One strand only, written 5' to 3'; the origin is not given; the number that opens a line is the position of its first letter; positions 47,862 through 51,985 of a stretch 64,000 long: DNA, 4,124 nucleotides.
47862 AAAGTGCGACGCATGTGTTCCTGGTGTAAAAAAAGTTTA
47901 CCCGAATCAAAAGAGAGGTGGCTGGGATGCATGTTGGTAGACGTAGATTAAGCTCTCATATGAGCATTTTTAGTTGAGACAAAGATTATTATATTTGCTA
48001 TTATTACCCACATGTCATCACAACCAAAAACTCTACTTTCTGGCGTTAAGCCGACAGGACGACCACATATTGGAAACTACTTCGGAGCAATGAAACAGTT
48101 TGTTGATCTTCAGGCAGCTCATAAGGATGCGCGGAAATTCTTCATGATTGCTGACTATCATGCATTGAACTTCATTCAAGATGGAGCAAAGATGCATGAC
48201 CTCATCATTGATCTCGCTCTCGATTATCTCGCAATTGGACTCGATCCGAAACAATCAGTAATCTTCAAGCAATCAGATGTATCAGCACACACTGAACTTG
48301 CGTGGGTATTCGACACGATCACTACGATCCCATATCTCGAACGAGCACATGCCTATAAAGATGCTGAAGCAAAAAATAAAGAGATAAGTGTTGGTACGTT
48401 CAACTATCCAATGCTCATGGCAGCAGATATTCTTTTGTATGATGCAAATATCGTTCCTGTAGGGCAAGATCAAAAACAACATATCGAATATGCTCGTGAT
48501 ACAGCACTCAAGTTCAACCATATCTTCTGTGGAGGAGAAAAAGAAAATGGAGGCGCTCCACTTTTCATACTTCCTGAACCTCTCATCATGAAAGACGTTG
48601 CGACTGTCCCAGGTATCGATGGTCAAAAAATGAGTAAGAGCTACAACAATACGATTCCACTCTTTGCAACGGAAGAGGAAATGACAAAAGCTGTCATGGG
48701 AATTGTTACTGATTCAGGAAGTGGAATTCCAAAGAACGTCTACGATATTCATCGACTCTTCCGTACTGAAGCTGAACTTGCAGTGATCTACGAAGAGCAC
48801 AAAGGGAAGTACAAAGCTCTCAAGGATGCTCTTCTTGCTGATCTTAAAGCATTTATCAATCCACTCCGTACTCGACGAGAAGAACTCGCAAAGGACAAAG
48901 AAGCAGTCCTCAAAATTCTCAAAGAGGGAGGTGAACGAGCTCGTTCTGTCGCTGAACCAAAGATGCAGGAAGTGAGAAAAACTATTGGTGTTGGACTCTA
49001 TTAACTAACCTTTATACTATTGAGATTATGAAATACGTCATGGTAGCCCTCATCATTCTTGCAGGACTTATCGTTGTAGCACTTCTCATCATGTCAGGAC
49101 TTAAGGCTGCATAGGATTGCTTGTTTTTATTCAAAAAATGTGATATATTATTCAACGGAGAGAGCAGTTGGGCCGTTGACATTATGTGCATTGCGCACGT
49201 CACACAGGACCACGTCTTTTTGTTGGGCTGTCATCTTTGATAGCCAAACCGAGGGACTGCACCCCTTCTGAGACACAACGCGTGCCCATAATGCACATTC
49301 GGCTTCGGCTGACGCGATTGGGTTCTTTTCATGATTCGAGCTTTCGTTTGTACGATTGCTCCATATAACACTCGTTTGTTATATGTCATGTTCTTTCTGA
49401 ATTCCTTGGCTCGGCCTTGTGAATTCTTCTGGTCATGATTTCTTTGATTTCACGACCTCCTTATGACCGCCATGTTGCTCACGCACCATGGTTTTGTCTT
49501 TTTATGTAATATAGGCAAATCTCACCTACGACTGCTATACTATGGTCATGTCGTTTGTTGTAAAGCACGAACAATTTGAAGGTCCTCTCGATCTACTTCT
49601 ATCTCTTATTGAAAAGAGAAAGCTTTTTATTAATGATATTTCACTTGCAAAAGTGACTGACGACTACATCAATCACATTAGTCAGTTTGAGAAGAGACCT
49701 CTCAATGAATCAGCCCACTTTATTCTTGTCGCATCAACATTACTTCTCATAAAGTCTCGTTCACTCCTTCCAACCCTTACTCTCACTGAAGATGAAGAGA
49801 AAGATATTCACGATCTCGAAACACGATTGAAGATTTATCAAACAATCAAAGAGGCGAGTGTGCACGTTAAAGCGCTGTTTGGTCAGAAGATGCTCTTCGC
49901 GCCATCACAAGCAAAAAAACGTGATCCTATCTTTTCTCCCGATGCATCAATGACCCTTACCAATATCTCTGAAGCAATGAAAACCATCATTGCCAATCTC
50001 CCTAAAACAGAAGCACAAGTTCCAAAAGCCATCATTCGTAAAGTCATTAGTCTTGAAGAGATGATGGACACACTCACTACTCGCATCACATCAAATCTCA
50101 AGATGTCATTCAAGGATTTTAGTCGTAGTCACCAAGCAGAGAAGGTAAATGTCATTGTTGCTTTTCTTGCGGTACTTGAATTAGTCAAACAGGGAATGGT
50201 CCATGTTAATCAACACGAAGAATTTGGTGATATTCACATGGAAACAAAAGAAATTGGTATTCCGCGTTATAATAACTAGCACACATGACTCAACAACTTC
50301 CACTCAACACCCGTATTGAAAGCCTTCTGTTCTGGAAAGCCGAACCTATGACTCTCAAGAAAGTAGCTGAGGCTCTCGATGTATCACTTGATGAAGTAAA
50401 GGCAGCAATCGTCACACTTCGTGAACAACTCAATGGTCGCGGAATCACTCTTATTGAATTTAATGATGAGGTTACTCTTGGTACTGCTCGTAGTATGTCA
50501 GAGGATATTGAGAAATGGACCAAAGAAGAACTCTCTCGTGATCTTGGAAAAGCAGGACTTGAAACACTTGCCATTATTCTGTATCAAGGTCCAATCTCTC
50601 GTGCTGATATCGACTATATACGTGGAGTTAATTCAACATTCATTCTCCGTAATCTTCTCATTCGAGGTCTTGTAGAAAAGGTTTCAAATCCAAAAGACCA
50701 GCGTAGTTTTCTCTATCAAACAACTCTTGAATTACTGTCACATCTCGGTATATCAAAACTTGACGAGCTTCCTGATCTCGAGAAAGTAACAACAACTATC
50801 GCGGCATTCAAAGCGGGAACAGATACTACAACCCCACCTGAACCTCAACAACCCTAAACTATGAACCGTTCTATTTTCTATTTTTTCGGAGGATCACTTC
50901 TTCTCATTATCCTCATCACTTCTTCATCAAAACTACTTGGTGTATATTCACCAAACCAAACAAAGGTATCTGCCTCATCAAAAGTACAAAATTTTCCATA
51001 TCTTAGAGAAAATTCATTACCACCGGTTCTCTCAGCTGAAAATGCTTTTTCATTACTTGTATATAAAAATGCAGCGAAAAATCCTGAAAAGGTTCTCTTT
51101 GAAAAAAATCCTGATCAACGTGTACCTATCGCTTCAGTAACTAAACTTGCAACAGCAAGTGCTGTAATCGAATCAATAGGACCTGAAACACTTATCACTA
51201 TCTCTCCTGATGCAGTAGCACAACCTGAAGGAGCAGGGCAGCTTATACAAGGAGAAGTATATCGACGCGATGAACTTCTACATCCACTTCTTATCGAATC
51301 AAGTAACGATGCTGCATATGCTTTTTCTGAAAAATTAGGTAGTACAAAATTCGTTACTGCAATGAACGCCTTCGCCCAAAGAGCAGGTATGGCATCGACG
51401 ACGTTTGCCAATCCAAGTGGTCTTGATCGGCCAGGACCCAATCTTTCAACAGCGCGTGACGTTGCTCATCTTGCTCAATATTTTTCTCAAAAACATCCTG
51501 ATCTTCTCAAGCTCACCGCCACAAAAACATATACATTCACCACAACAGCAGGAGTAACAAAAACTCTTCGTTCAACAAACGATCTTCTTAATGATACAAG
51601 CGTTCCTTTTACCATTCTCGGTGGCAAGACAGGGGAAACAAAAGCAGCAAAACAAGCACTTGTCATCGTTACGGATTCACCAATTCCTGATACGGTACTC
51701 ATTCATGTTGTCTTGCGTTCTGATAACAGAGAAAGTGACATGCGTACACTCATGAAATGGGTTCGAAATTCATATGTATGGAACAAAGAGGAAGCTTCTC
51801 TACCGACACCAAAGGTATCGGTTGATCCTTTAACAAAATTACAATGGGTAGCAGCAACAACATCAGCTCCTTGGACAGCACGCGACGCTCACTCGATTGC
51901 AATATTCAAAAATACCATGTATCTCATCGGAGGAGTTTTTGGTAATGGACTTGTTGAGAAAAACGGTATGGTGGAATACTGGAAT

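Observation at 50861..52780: PBP5-type D,D-carboxypeptidase fused to a six-blade Kelch beta-propeller in the division and cell-wall cluster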

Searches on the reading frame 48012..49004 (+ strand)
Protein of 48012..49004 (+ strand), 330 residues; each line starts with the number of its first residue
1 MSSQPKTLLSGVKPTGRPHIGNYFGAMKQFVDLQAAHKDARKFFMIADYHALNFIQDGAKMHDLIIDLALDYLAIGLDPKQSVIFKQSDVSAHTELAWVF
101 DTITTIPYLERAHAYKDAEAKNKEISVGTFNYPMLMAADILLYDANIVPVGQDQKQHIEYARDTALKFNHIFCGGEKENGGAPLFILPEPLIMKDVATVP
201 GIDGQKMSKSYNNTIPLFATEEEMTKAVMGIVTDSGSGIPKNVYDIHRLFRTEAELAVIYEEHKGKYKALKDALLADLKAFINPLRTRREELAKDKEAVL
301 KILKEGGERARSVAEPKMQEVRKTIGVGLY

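Call 8: search_protein_families(library=pfam, proteins=[window:48012-49004:+], max_evalue=0.001)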
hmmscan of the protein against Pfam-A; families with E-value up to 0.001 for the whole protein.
window:48012-49004:+ (330 aa): 1 family
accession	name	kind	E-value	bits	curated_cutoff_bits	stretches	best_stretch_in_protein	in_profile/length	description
PF00579.31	tRNA-synt_1b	-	6.6e-58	196.8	21.1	1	4-276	4-264/292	tRNA synthetases class I (W and Y)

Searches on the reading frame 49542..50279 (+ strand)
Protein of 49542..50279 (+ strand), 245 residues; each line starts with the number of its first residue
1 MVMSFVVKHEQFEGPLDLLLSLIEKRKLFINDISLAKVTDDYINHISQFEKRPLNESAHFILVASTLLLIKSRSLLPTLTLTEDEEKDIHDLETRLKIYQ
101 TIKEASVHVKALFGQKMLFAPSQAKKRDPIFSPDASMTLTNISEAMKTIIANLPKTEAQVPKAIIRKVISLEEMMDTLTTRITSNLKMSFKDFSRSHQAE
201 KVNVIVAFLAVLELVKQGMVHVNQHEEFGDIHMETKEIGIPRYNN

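Call 8: search_protein_families(library=pfam, proteins=[window:49542-50279:+], max_evalue=0.001)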
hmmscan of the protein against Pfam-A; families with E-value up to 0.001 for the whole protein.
window:49542-50279:+ (245 aa): 1 family
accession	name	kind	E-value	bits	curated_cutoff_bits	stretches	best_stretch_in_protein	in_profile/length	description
PF02616.19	SMC_ScpA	-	1.1e-20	75.1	24.6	1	22-233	1-229/232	Segregation and condensation protein ScpA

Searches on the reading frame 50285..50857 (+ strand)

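Call 8: search_protein_families(library=pfam, proteins=[window:50285-50857:+], max_evalue=0.001)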
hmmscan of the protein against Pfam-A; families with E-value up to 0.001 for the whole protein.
window:50285-50857:+ (190 aa): 1 family
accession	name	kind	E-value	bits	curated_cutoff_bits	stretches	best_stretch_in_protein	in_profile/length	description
PF04079.22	SMC_ScpB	-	1.7e-40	138.7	27.4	1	10-165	2-160/160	Segregation and condensation complex subunit ScpB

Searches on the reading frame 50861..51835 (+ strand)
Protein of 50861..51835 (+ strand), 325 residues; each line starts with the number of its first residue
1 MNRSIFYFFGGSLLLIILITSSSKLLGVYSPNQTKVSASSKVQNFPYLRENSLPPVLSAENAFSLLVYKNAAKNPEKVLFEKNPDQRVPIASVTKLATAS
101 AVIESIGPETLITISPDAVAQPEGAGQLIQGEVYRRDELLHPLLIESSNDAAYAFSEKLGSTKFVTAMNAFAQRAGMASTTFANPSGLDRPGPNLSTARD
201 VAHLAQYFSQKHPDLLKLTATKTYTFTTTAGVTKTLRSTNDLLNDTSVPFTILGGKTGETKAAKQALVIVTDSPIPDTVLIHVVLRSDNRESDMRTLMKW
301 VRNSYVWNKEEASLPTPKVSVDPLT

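Call 26: search_solved_structures(query=window:50861-51835:+, max_evalue=0.001, show_alignments=1)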
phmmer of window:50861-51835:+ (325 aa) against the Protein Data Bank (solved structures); distinct sequences matched with E-value up to 0.001: 35.
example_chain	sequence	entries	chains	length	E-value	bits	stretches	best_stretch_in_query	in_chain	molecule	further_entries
3mfd_A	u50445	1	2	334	9.2e-28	100.9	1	77-302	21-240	D-alanyl-D-alanine carboxypeptidase dacB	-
5zqa_A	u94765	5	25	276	7.1e-18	68.4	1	73-264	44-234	Lmo2812 protein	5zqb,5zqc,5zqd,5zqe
6muq_A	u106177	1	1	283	2e-17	67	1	76-271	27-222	Murein-DD-endopeptidase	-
6azi_A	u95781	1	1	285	7.3e-17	65.1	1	74-307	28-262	D-alanyl-D-alanine endopeptidase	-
4ppr_A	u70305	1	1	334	1.6e-16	64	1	78-271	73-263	Penicillin-binding protein DacB1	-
4k91_A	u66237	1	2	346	3.5e-16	62.9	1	76-236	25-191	D-ala-D-ala-carboxypeptidase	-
1es4_A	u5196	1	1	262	6.8e-14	55.4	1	78-298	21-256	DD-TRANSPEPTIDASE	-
5tr7_A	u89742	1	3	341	7e-14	55.3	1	76-292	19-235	D-alanyl-D-alanine carboxypeptidase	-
3it9_A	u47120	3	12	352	1.1e-13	54.7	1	76-287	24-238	D-alanyl-D-alanine carboxypeptidase dacC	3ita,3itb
3a3j_A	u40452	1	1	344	1.2e-13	54.6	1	74-301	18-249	PBP5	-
5fsr_A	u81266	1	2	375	2e-13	53.9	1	78-305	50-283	D-ALANYL-D-ALANINE CARBOXYPEPTIDASE DACD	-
1xp4_A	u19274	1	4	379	3.2e-13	53.2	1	73-293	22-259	D-alanyl-D-alanine carboxypeptidase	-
1es3_A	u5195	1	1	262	9.5e-13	51.6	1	78-298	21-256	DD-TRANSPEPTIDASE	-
1skf_A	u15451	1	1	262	9.5e-13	51.6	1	78-298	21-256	D-ALANYL-D-ALANINE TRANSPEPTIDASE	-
1es5_A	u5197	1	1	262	1.3e-12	51.2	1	78-298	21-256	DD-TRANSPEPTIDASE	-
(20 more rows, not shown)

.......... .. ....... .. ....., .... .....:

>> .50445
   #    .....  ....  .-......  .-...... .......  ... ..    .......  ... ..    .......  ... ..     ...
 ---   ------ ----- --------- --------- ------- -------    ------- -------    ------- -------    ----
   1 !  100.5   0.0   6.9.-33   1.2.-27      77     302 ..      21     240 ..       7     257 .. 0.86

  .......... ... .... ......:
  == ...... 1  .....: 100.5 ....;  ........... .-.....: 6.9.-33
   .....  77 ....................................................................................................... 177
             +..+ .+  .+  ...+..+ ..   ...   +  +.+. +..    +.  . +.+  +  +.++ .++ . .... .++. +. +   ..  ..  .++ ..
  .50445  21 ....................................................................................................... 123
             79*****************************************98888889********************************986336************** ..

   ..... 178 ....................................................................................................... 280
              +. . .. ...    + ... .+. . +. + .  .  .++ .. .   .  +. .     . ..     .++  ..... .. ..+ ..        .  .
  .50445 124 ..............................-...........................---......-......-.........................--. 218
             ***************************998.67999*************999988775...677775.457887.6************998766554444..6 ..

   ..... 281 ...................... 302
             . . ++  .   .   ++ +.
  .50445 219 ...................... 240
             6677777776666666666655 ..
